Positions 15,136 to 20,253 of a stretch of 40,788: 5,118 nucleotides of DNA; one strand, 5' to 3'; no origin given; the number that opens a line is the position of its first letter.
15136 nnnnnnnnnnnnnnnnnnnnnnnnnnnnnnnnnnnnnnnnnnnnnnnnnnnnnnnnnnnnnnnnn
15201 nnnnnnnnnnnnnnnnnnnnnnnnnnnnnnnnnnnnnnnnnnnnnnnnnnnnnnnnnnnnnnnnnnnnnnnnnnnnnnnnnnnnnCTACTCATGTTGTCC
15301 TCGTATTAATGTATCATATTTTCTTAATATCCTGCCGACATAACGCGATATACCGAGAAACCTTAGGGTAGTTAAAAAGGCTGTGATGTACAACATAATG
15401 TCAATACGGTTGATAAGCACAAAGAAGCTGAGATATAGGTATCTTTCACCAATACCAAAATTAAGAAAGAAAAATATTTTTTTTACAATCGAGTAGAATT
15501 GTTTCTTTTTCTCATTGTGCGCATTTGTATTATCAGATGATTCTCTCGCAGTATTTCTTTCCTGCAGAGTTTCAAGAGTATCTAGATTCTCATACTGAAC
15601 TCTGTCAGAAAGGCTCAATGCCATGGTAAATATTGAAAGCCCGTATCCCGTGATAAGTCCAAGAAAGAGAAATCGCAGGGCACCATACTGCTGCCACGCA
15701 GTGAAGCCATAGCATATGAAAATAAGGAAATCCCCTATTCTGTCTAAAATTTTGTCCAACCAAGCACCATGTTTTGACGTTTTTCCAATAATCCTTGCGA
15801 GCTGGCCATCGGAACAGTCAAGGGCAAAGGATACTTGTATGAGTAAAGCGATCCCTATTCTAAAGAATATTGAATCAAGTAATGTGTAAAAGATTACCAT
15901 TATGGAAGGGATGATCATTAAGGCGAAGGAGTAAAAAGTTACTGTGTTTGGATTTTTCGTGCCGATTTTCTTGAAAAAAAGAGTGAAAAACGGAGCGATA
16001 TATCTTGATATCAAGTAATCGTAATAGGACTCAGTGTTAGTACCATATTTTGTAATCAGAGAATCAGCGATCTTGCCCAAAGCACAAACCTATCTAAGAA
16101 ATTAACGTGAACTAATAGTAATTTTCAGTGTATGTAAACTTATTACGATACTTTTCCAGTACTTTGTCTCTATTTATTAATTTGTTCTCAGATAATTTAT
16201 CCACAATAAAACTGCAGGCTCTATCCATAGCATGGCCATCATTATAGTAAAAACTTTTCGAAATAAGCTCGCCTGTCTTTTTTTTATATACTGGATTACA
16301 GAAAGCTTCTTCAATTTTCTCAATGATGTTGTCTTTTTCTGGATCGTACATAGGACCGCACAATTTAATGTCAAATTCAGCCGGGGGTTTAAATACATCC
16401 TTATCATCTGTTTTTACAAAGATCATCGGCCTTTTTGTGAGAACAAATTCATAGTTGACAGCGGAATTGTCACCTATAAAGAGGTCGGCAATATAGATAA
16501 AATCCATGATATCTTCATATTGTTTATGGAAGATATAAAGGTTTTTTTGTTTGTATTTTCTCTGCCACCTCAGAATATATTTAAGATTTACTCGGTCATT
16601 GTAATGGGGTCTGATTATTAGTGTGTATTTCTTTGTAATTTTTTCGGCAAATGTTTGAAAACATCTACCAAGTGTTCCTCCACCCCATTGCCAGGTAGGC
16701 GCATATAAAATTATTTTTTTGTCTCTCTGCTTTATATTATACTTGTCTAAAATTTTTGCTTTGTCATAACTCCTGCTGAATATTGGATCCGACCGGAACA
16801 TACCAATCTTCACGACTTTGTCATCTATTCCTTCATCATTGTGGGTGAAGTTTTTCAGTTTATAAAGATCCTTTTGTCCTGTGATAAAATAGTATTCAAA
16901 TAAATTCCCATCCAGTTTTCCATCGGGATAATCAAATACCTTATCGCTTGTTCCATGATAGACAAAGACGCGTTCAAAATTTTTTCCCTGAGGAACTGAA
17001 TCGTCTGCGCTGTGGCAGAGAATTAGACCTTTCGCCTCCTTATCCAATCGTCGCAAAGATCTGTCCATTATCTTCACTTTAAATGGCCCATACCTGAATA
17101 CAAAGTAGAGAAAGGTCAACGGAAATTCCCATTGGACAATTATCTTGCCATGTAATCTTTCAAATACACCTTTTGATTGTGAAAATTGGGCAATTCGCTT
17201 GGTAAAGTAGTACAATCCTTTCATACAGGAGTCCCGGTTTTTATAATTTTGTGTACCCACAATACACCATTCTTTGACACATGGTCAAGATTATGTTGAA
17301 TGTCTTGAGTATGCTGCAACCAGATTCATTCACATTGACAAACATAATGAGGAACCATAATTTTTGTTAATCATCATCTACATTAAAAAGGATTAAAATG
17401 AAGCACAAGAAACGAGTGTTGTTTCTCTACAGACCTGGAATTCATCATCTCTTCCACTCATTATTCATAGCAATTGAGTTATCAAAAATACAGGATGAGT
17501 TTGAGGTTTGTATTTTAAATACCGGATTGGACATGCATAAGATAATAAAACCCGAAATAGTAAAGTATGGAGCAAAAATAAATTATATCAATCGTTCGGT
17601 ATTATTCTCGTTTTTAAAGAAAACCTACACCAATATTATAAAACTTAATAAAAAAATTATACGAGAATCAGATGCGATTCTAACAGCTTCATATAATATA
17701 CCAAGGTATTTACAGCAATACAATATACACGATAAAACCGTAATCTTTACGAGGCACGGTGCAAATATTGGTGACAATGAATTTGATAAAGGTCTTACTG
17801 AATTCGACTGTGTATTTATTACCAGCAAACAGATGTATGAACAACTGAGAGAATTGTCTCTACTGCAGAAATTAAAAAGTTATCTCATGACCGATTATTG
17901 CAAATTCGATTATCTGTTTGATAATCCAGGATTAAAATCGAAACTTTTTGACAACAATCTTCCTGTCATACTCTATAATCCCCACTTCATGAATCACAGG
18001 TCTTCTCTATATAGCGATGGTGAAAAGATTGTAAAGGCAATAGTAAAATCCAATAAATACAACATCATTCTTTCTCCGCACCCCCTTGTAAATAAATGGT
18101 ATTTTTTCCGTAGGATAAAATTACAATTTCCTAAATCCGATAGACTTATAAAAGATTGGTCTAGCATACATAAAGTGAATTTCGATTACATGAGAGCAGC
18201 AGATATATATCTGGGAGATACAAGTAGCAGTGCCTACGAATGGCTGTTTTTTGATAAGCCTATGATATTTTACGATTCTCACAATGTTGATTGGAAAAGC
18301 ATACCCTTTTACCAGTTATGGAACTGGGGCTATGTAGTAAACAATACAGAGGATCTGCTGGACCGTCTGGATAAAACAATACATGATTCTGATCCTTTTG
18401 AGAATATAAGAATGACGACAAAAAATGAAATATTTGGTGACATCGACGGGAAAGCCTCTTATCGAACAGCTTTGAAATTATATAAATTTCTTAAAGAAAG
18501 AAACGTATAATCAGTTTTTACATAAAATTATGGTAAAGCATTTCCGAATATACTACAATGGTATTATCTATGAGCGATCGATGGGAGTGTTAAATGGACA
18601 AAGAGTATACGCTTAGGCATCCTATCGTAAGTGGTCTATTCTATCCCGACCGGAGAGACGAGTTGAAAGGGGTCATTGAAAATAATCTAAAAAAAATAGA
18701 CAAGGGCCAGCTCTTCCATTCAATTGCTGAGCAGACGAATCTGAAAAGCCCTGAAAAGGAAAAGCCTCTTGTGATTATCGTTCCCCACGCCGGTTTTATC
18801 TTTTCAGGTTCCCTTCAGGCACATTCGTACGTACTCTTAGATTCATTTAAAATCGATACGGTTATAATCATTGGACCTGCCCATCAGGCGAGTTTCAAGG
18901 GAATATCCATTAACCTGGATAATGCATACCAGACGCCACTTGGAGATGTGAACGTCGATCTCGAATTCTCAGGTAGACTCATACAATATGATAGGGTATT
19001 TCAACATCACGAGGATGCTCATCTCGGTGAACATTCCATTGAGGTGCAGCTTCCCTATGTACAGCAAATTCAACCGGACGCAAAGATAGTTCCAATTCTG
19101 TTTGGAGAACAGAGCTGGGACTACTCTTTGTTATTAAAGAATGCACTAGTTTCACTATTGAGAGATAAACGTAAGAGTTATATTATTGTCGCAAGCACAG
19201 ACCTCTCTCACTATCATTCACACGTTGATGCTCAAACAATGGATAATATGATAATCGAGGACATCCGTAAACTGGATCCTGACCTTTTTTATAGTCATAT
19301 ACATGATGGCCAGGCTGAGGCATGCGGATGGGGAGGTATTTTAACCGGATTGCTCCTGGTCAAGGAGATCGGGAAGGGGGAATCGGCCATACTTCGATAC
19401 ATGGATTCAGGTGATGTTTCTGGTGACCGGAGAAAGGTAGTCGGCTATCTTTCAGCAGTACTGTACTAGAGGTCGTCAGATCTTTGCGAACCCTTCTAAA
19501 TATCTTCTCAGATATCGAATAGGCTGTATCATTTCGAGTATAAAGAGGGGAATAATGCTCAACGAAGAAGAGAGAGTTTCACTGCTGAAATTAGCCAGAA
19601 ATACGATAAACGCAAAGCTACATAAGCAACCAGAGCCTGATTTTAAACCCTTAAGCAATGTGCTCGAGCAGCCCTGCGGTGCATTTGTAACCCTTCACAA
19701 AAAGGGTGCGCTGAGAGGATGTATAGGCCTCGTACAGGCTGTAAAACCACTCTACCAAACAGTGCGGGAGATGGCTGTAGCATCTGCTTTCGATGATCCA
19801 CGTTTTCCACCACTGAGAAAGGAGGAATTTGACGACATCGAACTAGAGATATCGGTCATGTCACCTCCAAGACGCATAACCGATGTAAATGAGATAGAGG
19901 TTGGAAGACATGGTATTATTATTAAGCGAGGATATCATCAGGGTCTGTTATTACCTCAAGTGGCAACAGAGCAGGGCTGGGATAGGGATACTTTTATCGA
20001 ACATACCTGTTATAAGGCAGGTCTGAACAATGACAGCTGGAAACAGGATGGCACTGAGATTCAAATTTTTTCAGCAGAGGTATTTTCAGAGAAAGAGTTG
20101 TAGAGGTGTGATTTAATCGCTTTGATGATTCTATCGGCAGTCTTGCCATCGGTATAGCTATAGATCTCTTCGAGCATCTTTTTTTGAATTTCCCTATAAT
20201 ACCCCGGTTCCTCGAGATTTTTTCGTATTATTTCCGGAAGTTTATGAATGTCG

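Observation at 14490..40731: ~26 kb envelope-polymer island combining teichoic-acid-type phosphotransferases with a phosphonate pathway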

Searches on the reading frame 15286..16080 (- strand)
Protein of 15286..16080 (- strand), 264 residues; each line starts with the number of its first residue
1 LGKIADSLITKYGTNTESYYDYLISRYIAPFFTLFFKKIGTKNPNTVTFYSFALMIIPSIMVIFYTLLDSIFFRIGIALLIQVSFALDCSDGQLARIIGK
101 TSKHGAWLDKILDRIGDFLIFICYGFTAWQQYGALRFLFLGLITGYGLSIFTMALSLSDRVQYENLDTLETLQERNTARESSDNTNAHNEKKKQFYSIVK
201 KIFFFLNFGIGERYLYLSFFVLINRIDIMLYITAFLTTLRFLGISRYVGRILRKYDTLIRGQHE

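Call 4: search_protein_families(library=pfam, proteins=[window:15286-16080:-], max_evalue=0.01)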
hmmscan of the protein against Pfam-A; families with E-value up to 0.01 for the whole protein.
window:15286-16080:- (264 aa): 1 family
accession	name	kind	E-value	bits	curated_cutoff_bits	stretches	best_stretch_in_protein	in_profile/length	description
PF01066.26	CDP-OH_P_transf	-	2.2e-12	48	22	1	44-155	4-106/152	CDP-alcohol phosphatidyltransferase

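Call 8: search_protein_families(library=ncbifam, proteins=[window:15286-16080:-], max_evalue=0.001)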
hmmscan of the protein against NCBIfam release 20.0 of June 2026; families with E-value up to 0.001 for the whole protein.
window:15286-16080:- (264 aa): 6 families
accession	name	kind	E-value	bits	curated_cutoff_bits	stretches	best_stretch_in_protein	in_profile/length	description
NF040950.1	archin_ph_syn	equivalog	5.7e-15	55.7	180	1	36-132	19-111/191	archaetidylinositol phosphate synthase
NF041135.1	IPPtranDIPPsyn_Thcocales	equivalog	1e-11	44.5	580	1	39-131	247-331/419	bifunctional L-myo-inositol-1-phosphate cytidylyltransferase/CDP-L-myo-inositol myo-inositolphosphotransferase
NF045883.1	PIPSynth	equivalog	4.2e-09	36.4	170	1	43-130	24-103/197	phosphatidylinositol phosphate synthase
NF052561.1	PIPSynBT1523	equivalog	1.9e-06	27.8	350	1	21-142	6-130/232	hypothetical protein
NF008090.0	PRK10832.1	equivalog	0.00012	22.3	304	1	51-115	11-73/182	CDP-diacylglycerol--glycerol-3-phosphate 3-phosphatidyltransferase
TIGR00560.1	pgsA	equivalog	0.00055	20.5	109.1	1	43-124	3-83/183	CDP-diacylglycerol--glycerol-3-phosphate 3-phosphatidyltransferase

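Call 36: search_solved_structures(query=window:15286-16080:-, max_evalue=0.01, show_alignments=1)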
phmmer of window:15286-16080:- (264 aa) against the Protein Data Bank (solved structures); distinct sequences matched with E-value up to 0.01: 4.
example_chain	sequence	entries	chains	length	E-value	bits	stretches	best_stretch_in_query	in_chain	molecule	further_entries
4o6m_A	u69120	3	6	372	1.2e-11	47.9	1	16-128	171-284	AF2299, a CDP-alcohol phosphotransferase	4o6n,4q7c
4mnd_A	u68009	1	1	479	2.8e-06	30.4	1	43-123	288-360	CTP L-myo-inositol-1-phosphate cytidylyltransferase/CDP-L-myo-inositol myo-inositolphospho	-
5d92_D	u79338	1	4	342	0.0012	21.8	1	44-133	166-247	AF2299 protein,Phosphatidylinositol synthase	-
5d91_A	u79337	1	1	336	0.0016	21.3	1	61-133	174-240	AF2299 protein,Phosphatidylinositol synthase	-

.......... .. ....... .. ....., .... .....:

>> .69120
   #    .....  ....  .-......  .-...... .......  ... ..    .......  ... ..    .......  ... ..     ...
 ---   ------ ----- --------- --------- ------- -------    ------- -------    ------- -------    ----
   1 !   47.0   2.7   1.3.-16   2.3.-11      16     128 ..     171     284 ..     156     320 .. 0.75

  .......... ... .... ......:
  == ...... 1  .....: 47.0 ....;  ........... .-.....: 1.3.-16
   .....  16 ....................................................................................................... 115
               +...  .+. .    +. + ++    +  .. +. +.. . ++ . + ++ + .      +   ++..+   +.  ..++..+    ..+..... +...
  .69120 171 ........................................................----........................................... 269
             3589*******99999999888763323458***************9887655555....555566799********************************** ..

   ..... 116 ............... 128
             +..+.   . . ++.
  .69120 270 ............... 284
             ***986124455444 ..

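Call 58: find_homologous_proteins(query=window:15286-16080:-, max_evalue=0.00001)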
Query window:15286-16080:- (264 aa): 43 proteins with E <= 0.00001 among 695 candidates.
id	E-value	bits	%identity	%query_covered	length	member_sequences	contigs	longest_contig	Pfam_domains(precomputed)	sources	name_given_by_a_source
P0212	2.6e-154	530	91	100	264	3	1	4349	PF01066.27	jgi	jgi:phosphatidylglycerophosphate synthase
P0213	2.2e-115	403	68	99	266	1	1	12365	PF01066.27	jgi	-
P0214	1.4e-107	377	66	96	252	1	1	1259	PF01066.27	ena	-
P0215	1.7e-105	370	64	98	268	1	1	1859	PF01066.27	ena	-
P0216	1.0e-94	335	56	100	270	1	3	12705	PF01066.27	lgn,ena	-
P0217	2.3e-90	321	58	99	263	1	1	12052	PF01066.27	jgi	-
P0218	8.0e-90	319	55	98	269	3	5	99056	PF01066.27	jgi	-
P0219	1.8e-85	305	48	97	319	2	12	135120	PF01066.27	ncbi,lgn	-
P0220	2.4e-84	301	56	100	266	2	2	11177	PF01066.27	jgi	-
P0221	1.5e-82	295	54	97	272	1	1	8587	PF01066.27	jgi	jgi:phosphatidylglycerophosphate synthase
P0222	1.1e-81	292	50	100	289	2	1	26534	PF01066.27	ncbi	-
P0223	2.5e-81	291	53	98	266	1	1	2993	PF01066.27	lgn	-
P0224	4.7e-81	290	54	98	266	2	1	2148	PF01066.27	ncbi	ncbi:MAG: CDP-alcohol phosphatidyltransferase family protein [Thermodesulfovibrionales bacterium]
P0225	6.6e-81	290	50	100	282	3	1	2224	PF01066.27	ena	-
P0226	8.2e-81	289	52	97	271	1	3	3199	PF01066.27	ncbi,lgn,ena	-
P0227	2.6e-80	288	55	98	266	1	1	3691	PF01066.27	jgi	-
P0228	5.5e-79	283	52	100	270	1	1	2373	PF01066.27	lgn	-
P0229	3.7e-78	281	55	99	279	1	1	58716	PF01066.27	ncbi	-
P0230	1.2e-77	279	49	100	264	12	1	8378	PF01066.27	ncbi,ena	-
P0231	1.5e-76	275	49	98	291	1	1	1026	PF01066.27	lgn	-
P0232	1.9e-76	275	52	100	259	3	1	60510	PF01066.27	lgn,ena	-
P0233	5.3e-76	274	51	100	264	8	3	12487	PF01066.27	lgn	-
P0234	2.5e-75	271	50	98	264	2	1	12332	PF01066.27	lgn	-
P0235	1.0e-74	269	50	100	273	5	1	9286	PF01066.27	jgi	-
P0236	1.3e-74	269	51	97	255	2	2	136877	PF01066.27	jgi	jgi:phosphatidylglycerophosphate synthase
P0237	1.9e-74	269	47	98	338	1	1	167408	PF01066.27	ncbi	-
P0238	2.7e-74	268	52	97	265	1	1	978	PF01066.27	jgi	-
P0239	3.2e-74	268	49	97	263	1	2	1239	PF01066.27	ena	-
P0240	3.5e-74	268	51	97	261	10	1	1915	PF01066.27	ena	-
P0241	7.4e-74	267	49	100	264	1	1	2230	PF01066.27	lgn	-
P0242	5.0e-73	264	50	100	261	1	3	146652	PF01066.27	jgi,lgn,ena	-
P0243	1.2e-60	223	51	78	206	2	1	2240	PF01066.27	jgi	jgi:phosphatidylglycerophosphate synthase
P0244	6.6e-49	185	50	66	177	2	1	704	PF01066.27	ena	-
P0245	1.1e-44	171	38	91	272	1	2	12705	PF01066.27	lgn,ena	-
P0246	2.1e-40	157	34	92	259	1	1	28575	PF01066.27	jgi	jgi:phosphatidylglycerophosphate synthase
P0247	3.3e-40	156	36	95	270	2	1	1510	PF01066.27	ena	-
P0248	1.8e-38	151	33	92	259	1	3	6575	PF01066.27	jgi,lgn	jgi:phosphatidylglycerophosphate synthase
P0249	2.9e-38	150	35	95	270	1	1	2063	PF01066.27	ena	-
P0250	5.7e-35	139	33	92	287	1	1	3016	PF01066.27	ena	-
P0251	9.6e-35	138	33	92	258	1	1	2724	PF01066.27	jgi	jgi:phosphatidylglycerophosphate synthase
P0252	5.8e-32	129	32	87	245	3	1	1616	PF01066.27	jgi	jgi:phosphatidylglycerophosphate synthase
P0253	4.6e-7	48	29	59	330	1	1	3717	PF01066.27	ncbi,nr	ncbi:MAG: hypothetical protein QOD06_2461 [Candidatus Binatota bacterium]|nr:hypothetical protein [C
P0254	2.8e-6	45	56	16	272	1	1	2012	PF01066.27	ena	-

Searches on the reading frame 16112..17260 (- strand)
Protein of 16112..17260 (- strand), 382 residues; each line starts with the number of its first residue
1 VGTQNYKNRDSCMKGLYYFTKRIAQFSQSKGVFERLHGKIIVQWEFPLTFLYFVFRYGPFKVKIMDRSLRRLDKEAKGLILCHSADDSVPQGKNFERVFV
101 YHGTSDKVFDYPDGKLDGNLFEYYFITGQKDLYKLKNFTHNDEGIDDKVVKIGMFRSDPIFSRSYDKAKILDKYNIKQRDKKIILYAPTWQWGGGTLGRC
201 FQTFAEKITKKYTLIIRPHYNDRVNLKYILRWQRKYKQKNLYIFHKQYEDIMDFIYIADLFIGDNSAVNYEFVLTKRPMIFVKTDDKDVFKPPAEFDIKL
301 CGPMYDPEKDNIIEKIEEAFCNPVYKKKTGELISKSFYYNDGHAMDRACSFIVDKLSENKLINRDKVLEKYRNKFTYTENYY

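Call 4: search_protein_families(library=pfam, proteins=[window:16112-17260:-], max_evalue=0.01)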
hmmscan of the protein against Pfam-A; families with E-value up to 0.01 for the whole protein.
window:16112-17260:- (382 aa): 2 families
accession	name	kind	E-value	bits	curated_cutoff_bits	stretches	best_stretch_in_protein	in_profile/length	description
PF04464.20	Glyphos_transf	-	5.7e-24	85.2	22.1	1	76-353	79-366/367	CDP-Glycerol:Poly(glycerophosphate) glycerophosphotransferase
PF02350.25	Epimerase_2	-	8.9e-05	21.9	30.6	1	144-352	141-346/347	UDP-N-acetylglucosamine 2-epimerase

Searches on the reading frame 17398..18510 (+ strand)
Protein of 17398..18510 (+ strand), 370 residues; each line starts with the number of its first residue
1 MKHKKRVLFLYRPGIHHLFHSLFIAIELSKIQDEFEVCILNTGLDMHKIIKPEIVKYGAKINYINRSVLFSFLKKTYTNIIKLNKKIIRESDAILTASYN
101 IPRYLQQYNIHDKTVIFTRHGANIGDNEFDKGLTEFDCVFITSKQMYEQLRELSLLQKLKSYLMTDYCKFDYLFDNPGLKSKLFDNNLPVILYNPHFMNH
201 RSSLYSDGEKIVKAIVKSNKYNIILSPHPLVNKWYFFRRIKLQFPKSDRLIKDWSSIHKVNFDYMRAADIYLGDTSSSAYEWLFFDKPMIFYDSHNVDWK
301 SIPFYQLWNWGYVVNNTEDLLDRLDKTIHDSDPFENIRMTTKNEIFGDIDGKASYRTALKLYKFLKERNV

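Call 4: search_protein_families(library=pfam, proteins=[window:17398-18510:+], max_evalue=0.01)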
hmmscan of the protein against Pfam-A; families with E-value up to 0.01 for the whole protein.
window:17398-18510:+ (370 aa): 1 family
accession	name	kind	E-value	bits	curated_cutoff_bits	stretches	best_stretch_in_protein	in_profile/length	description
PF04464.20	Glyphos_transf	-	1.5e-09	37.8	22.1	1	190-356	194-360/367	CDP-Glycerol:Poly(glycerophosphate) glycerophosphotransferase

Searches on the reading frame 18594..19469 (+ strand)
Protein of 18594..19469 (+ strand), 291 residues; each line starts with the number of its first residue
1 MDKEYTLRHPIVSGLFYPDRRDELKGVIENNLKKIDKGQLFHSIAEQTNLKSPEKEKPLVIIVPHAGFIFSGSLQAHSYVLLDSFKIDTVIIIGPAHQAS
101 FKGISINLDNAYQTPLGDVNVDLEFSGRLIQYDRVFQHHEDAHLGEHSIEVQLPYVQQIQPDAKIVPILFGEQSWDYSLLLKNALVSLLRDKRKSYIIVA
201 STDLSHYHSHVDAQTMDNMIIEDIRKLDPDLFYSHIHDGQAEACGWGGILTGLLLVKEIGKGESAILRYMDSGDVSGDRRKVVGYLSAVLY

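Call 4: search_protein_families(library=pfam, proteins=[window:18594-19469:+], max_evalue=0.01)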
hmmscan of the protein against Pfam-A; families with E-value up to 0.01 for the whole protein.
window:18594-19469:+ (291 aa): 1 family
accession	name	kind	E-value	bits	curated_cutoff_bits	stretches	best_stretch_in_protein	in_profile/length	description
PF01875.22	Memo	-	3.7e-60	203.9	27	1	10-289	2-269/269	Memo-like protein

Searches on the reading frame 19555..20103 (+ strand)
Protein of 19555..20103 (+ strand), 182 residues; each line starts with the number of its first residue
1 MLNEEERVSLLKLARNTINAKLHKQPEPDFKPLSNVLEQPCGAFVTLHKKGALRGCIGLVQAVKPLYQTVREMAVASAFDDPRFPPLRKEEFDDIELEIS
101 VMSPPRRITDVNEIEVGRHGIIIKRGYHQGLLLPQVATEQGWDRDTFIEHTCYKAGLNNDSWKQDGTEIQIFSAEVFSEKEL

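Call 4: search_protein_families(library=pfam, proteins=[window:19555-20103:+], max_evalue=0.01)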
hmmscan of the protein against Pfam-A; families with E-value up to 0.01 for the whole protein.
window:19555-20103:+ (182 aa): 1 family
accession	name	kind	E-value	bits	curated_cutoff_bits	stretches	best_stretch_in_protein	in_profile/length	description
PF01871.22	AMMECR1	-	7.3e-62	208.2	25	1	11-177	1-168/168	AMMECR1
